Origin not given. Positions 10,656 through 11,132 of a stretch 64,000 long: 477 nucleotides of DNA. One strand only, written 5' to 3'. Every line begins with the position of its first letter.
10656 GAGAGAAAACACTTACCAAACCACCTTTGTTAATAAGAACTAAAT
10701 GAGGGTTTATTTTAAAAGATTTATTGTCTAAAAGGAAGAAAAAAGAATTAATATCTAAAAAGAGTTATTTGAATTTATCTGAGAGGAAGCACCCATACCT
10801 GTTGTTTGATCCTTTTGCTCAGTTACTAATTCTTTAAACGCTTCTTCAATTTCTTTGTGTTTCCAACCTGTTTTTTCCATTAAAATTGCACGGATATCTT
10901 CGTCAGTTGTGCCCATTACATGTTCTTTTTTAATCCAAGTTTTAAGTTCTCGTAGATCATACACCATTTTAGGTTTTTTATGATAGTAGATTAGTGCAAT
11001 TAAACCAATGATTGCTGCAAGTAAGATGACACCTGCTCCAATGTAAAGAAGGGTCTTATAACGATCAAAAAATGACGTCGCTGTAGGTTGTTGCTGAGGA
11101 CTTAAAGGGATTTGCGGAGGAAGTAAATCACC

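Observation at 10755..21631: Duplicated gene pair: type II 'MAK...' membrane protein followed by type I WxC-repeat membrane protein with conserved cytoplasmic tail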

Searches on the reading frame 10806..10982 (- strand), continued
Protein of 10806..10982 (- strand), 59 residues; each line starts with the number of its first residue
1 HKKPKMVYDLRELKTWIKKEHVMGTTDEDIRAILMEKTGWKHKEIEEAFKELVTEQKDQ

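Call 50: fold_search(model_id=the predicted structure, library=pdb)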
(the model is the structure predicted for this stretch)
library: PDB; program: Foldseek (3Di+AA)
matches with E <= 10: 14; with E <= 0.001: 0
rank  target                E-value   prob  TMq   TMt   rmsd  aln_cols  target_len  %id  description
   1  7cbc_B                4.5e+00  0.33  0.71  0.12   1.8        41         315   22  Crystal structure of a de novo designed switch protein caging a hemagglutinin binder (released 2020-12-23)
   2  4xvn_F                4.8e+00  0.21  0.57  0.24   3.0        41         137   17  Crystal structure of the small terminase from thermophilic phage G20C (released 2016-02-10)
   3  7cbc_A                5.5e+00  0.25  0.71  0.12   1.8        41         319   22  Crystal structure of a de novo designed switch protein caging a hemagglutinin binder (released 2020-12-23)
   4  6w2q                  6.3e+00  0.07  0.43  0.11   7.2        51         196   16  Junction 34, DHR53-DHR4 (released 2020-04-15)
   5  7s03_A                6.8e+00  0.16  0.64  0.31   3.1        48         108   14  DNA-binding domain of human SETMAR in complex with Hsmar1 terminal inverted repeat (TIR) DNA (released 2022-08-03)
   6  7jtk_F                7.8e+00  0.06  0.42  0.10   6.2        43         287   19  Radial spoke 1 isolated from Chlamydomonas reinhardtii (released 2020-12-16)
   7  7mwr_B                8.3e+00  0.08  0.49  0.10   6.8        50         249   20  Structure of De Novo designed beta sheet heterodimer LHD101A53/B4 (released 2022-01-19)
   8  1s4q                  8.3e+00  0.06  0.35  0.12   2.2        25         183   16  Crystal Structure of Guanylate Kinase from Mycobacterium tuberculosis (Rv1389) (released 2004-01-27)
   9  7r81_O2               8.9e+00  0.18  0.69  0.23   1.9        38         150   21  Structure of the translating Neurospora crassa ribosome arrested by cycloheximide (released 2021-12-01)
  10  4mal_B                8.9e+00  0.08  0.48  0.39   4.2        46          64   22  TPR3 of FimV from P. aeruginosa (PAO1) (released 2014-08-20)
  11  7udk_A                8.9e+00  0.05  0.43  0.15   4.6        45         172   27  Crystal structure of designed helical repeat protein RPB_LRP2_R4 bound to LRPx4 peptide (released 2023-03-22)
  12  4efc_B                8.9e+00  0.04  0.37  0.06   5.9        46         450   15  Crystal Structure of Adenylosuccinate Lyase from Trypanosoma Brucei, Tb427tmp.160.5560 (released 2013-02-13)
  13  5aon_E                9.5e+00  0.14  0.70  0.67   2.4        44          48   18  Crystal structure of the conserved N-terminal domain of Pex14 from Trypanosoma brucei (released 2015-12-23)
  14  9qvm_O                9.5e+00  0.04  0.37  0.25   9.1        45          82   13  Cryo-EM reconstruction of the NEDD1 anchor protein and CDK5RAP2 bound to the gamma-tubulin ring complex (released 2025-05-21)

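Call 53: search_protein_families(library=pfam, proteins=[P0018, P0024, P0037, P0040, P0140, P0124, P0030, P0028, P0145, P0080], max_evalue=0.0001)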
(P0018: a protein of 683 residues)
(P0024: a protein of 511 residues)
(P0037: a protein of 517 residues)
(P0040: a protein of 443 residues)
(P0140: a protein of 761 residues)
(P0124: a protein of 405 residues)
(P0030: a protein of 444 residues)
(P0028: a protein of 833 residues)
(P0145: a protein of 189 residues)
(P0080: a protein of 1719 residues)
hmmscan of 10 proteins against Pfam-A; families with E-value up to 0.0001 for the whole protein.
P0018 (683 aa): 0 families

P0024 (511 aa): 0 families

P0037 (517 aa): 5 families
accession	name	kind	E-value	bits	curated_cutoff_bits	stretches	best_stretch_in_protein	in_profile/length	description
PF04361.18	DUF494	-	1.2e-11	45.1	22.6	0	75-116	18-59/153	Protein of unknown function (DUF494)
PF13224.11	DUF4032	-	1.2e-05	25.7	23.8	0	63-109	78-124/163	Domain of unknown function (DUF4032)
PF21933.2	MCM5_C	-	1.8e-05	25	27.2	0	134-166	17-49/59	MCM5, C-terminal domain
PF14433.11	SUKH-3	-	7.5e-05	23.4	23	0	135-173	2-39/146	SUKH-3 immunity protein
PF21982.2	RecX_HTH1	-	8.8e-05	22.8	26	0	134-158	15-39/40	RecX, first three-helix domain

P0040 (443 aa): 1 family
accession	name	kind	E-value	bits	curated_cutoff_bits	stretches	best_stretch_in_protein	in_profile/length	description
PF22448.1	RepB_primase_C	-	3.9e-07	30.3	26.1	0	13-28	11-26/54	RepB DNA-primase C-terminal helical domain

P0140 (761 aa): 1 family
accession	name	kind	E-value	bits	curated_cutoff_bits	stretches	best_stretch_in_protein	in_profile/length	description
PF13644.11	DKNYY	-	2.5e-55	187.4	25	6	176-318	1-139/141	DKNYY family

P0124 (405 aa): 0 families

P0030 (444 aa): 0 families

P0028 (833 aa): 2 families
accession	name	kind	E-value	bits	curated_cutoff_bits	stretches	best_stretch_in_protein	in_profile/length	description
PF00690.31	Cation_ATPase_N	-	5.9e-07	29.5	20.4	0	614-641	8-35/69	Cation transporter/ATPase, N-terminus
PF12106.13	Colicin_E5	-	5.1e-05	23.9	25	0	632-652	9-29/88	Colicin E5 ribonuclease domain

P0145 (189 aa): 0 families

P0080 (1719 aa): 3 families
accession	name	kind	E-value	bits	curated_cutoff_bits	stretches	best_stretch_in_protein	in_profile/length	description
PF22504.1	DUF6993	-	1.6e-07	31.7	25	0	1250-1275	10-35/83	Domain of unknown function (DUF6993)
PF16656.11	Pur_ac_phosph_N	-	1.7e-07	32.1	30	1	410-492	6-93/93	Purple acid Phosphatase, N-terminal domain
PF21982.2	RecX_HTH1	-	1.5e-05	25.3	26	0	1631-1656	14-39/40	RecX, first three-helix domain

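Call 54: search_solved_structures(query=A2, max_evalue=10, show_alignments=0)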
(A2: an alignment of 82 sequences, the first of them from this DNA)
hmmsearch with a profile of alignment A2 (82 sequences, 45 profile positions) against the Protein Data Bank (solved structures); distinct sequences matched with E-value up to 10: 29.
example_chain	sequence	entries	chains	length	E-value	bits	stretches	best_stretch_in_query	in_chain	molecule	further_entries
8vl3_A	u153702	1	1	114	9.3e-08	34.8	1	16-44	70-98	De novo designed protein F3 parent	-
8etq_A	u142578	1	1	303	9.9e-06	28.3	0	13-27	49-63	k-cTRP5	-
8skx_A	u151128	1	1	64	5.1e-05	26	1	10-44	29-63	Miniprotein HHH_rd4_0518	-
9ngw_A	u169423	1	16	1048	6.4e-05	25.7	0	11-27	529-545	IcmE (DotG)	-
7muc_AG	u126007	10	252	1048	6.4e-05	25.7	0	11-27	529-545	IcmE protein | IcmE (DotG)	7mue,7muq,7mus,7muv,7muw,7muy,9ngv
9ygm_ST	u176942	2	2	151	0.0049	19.7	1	5-28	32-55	40S ribosomal protein uS15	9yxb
8vl4_A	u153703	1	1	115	0.0095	18.8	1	19-42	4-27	De novo design protein 312 parent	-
5ez9_A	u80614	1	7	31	0.037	16.9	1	22-42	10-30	CC-Hept-L22H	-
7nfm_A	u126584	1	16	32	0.057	16.3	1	21-42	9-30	CC-Type2-(LaId)4-L21K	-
5eza_A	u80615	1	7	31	0.087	15.7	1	22-42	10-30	CC-Hept-C-H-I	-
6xu6_AN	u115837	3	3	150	0.15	15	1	2-29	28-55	40S ribosomal protein S13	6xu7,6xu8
4v6w_AN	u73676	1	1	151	0.15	14.9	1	2-29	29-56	40S ribosomal protein S13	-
3bob_A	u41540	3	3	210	0.15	14.9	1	18-38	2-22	Cadmium-specific carbonic anhydrase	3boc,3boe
1aip_C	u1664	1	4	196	0.2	14.5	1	22-36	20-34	ELONGATION FACTOR TS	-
5cwb_A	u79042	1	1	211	0.21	14.5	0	21-43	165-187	Designed helical repeat protein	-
3c1d_A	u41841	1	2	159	0.98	12.3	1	9-43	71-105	Regulatory protein recX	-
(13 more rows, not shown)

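Call 67: search_protein_families(library=pfam, proteins=[P0020, P0022, P0031, P0035, P0045, P0053, P0074], max_evalue=0.00001)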
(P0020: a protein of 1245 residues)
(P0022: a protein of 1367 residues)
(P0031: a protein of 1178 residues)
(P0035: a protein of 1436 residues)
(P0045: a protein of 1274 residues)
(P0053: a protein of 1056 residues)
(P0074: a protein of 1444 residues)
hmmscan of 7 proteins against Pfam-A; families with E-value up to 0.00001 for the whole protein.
P0020 (1245 aa): 2 families
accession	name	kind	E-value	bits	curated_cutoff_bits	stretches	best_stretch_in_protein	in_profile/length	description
PF13229.12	Beta_helix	-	3.9e-15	56.3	25.9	2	489-627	5-143/158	Right handed beta helix region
PF05048.19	NosD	-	5.8e-09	36.1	23.6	1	453-600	22-178/212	Periplasmic copper-binding protein (NosD)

P0022 (1367 aa): 0 families

P0031 (1178 aa): 2 families
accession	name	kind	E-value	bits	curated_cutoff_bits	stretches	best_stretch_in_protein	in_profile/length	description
PF13229.12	Beta_helix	-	1.9e-11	44.2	25.9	1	280-425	9-144/158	Right handed beta helix region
PF05048.19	NosD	-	6.6e-08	32.7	23.6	1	331-462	73-186/212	Periplasmic copper-binding protein (NosD)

P0035 (1436 aa): 1 family
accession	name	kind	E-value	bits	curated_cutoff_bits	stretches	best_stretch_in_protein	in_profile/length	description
PF05048.19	NosD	-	4.3e-09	36.6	23.6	1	88-267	3-187/212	Periplasmic copper-binding protein (NosD)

P0045 (1274 aa): 2 families
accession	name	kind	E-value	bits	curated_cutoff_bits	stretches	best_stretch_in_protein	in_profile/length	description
PF13229.12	Beta_helix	-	7.7e-14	52.1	25.9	2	494-646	3-146/158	Right handed beta helix region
PF05048.19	NosD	-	1.1e-10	41.8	23.6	2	174-338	15-169/212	Periplasmic copper-binding protein (NosD)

P0053 (1056 aa): 2 families
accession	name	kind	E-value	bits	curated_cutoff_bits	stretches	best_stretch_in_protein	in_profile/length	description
PF19077.6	Big_13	-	1.2e-15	58.2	27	0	190-249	43-101/102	Bacterial Ig-like domain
PF13750.12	Big_3_3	-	1.4e-09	38.3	27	0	313-443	7-142/157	Bacterial Ig-like domain (group 3)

P0074 (1444 aa): 3 families
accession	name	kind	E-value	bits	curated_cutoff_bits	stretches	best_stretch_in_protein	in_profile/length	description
PF05048.19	NosD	-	3e-08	33.8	23.6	1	41-213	16-186/212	Periplasmic copper-binding protein (NosD)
PF13229.12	Beta_helix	-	1.2e-07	31.9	25.9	1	66-202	1-140/158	Right handed beta helix region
PF19077.6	Big_13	-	8.8e-07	29.8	27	0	602-681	17-98/102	Bacterial Ig-like domain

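Call 76: search_protein_families(library=pfam, proteins=[window:10806-10982:-], max_evalue=10)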
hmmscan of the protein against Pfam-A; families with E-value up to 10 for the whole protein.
seq(59 aa): 2 families
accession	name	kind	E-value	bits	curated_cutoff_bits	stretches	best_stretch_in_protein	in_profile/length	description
PF20004.4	fvmX6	-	0.039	13.4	27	1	9-47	298-336/349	FtsH ternary system domain X6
PF05339.17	DUF739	-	0.12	13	27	1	22-52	25-55/69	Protein of unknown function (DUF739)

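Call 84: list_cluster_members(proteins=[P0011, P0012, P0013, P0015, P0016, P0017, P0019, P0020, P0023, P0025])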
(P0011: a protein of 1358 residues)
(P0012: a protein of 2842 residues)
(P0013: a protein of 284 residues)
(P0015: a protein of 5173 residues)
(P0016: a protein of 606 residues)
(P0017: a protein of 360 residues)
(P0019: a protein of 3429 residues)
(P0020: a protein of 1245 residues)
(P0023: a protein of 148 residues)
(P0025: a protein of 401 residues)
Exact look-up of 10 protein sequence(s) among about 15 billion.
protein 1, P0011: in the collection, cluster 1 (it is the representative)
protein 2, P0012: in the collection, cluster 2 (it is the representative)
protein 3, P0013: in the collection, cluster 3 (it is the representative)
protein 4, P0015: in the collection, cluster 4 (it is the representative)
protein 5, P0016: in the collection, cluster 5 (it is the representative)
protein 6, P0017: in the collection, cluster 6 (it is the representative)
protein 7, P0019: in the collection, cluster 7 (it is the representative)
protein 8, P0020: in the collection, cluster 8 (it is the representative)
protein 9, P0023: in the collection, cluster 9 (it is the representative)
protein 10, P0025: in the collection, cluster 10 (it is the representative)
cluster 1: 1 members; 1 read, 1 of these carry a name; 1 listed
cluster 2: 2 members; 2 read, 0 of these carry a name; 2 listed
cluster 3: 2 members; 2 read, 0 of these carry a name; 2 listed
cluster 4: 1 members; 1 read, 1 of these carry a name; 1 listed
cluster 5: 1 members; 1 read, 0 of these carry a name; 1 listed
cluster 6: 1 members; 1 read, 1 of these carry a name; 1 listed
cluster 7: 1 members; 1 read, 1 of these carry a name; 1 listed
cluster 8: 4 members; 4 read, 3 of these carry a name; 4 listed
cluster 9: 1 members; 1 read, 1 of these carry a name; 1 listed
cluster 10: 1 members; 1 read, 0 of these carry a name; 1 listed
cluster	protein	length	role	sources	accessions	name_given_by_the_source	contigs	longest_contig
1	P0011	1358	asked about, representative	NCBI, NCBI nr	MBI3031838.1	hypothetical protein HYY69_00010 [Candidatus Woesearchaeota archaeon] | hypothetical protein [Candidatus Woesearchaeota archaeon]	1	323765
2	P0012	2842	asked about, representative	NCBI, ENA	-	-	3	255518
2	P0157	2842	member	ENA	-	-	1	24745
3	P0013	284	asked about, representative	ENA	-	-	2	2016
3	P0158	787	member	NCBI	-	-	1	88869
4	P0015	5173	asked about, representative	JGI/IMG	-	parallel beta-helix repeat protein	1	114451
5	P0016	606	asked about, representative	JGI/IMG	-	-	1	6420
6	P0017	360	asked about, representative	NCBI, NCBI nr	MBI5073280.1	hypothetical protein HZA99_05680, partial [Candidatus Woesearchaeota archaeon] | hypothetical protein [Candidatus Woesearchaeota archaeon]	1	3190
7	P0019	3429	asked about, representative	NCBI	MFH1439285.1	MAG: LamG-like jellyroll fold domain-containing protein, partial [Candidatus ...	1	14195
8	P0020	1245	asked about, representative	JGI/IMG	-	-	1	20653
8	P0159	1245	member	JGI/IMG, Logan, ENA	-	parallel beta-helix repeat protein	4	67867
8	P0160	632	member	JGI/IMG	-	predicted nucleic acid-binding Zn-ribbon protein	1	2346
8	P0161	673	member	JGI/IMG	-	predicted nucleic acid-binding Zn-ribbon protein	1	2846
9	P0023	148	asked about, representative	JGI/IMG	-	cell division protein YceG involved in septum cleavage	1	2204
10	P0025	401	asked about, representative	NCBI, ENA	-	-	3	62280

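Call 85: list_cluster_members(proteins=[P0021, P0028, P0037, P0040, P0108, P0140, P0145, P0147, P0053, P0074])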
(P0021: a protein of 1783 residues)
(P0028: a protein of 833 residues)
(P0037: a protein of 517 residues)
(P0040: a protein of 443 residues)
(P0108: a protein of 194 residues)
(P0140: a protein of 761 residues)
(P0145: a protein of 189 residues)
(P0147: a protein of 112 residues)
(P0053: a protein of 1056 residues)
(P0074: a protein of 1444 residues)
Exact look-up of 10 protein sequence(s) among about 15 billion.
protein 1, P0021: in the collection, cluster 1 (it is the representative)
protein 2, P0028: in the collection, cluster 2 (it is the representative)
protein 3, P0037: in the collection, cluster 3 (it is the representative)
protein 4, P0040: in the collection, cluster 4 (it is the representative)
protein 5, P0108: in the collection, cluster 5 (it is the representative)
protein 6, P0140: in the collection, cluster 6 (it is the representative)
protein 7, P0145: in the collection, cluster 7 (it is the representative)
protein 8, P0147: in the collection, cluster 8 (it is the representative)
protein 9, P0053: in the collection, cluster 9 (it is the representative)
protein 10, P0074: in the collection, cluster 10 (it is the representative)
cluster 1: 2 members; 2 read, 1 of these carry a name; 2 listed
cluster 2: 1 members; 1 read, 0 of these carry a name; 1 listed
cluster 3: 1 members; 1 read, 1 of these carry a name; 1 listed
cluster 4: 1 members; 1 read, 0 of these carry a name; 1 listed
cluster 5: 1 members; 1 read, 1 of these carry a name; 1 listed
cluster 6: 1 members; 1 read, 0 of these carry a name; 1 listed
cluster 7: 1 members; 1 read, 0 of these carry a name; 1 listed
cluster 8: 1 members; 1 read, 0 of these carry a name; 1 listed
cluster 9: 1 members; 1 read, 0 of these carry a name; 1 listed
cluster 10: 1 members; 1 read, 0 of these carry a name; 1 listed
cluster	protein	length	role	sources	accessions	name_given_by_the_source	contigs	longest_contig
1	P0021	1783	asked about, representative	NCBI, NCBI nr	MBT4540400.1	hypothetical protein HOC35_02710, partial [Candidatus Woesearchaeota archaeon] | hypothetical protein [Candidatus Woesearchaeota archaeon]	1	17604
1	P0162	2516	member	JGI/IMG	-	-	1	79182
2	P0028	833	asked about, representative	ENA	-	-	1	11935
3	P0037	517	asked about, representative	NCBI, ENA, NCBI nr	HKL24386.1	MAG TPA: hypothetical protein VJ912_03550 [Candidatus Nanoarchaeia archaeon] | hypothetical protein [Candidatus Nanoarchaeia archaeon]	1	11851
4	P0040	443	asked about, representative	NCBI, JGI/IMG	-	-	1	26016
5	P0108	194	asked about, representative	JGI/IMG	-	hypothetical protein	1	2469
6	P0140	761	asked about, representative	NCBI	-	-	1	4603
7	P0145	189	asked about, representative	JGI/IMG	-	-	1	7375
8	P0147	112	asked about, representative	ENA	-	-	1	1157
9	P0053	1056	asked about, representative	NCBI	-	-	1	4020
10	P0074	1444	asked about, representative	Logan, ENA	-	-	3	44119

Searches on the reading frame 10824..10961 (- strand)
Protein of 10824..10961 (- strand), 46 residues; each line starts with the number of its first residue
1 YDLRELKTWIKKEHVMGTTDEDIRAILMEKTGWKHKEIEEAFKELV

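Call 80: fold_search(model_id=the predicted structure, library=viral)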
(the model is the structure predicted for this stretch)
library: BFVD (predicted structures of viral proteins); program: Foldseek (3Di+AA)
matches with E <= 10: 171; with E <= 0.001: 0
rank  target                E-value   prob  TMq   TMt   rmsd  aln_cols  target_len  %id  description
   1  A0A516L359            1.7e-01  1.00  0.85  0.64   0.7        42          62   28  (no name in the UniProt tables at hand)
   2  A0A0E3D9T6            3.3e-01  0.99  0.85  0.73   0.7        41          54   27  Uncharacterized protein [Bacillus phage BCP8-2]
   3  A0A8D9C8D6            3.3e-01  0.97  0.73  0.42   1.7        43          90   21  Uncharacterized protein [uncultured marine phage]
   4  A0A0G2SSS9            3.8e-01  0.98  0.82  0.44   1.2        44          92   30  Uncharacterized protein [Proteus phage vB_PmiP_Pm5460]
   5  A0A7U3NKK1            9.3e-01  0.77  0.70  0.67   1.9        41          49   17  Putative holliday junction DNA helicase RuvA [Bacillus phage Kirov]
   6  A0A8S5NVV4            1.2e+00  0.47  0.58  0.49   3.2        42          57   28  Uncharacterized protein [Siphoviridae sp. ctTnV63]
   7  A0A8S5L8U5            1.2e+00  0.44  0.61  0.09   2.7        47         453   19  Portal [Myoviridae sp. ctuYn2]
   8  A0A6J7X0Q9            1.5e+00  0.38  0.59  0.54   2.3        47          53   23  Uncharacterized protein [uncultured Caudovirales phage]
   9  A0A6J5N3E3            1.5e+00  0.28  0.50  0.19   3.4        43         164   28  Uncharacterized protein [uncultured Caudovirales phage]
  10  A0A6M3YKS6            1.6e+00  0.82  0.78  0.62   1.3        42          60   19  (no name in the UniProt tables at hand)
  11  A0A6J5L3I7            1.6e+00  0.54  0.59  0.57   2.1        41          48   15  Uncharacterized protein [uncultured Caudovirales phage]
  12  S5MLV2                1.7e+00  0.63  0.74  0.68   2.0        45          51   13  Uncharacterized protein [Bacillus phage Basilisk]
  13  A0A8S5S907            1.7e+00  0.54  0.68  0.41   2.0        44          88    9  Methyl-CpG-binding domain protein 4 [Phage sp. ctGns7]
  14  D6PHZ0                1.9e+00  0.44  0.64  0.28   2.8        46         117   22  (no name in the UniProt tables at hand)
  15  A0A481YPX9            2.0e+00  0.72  0.79  0.04   1.6        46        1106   20  Uncharacterized protein [Pithovirus LCDPAC02]
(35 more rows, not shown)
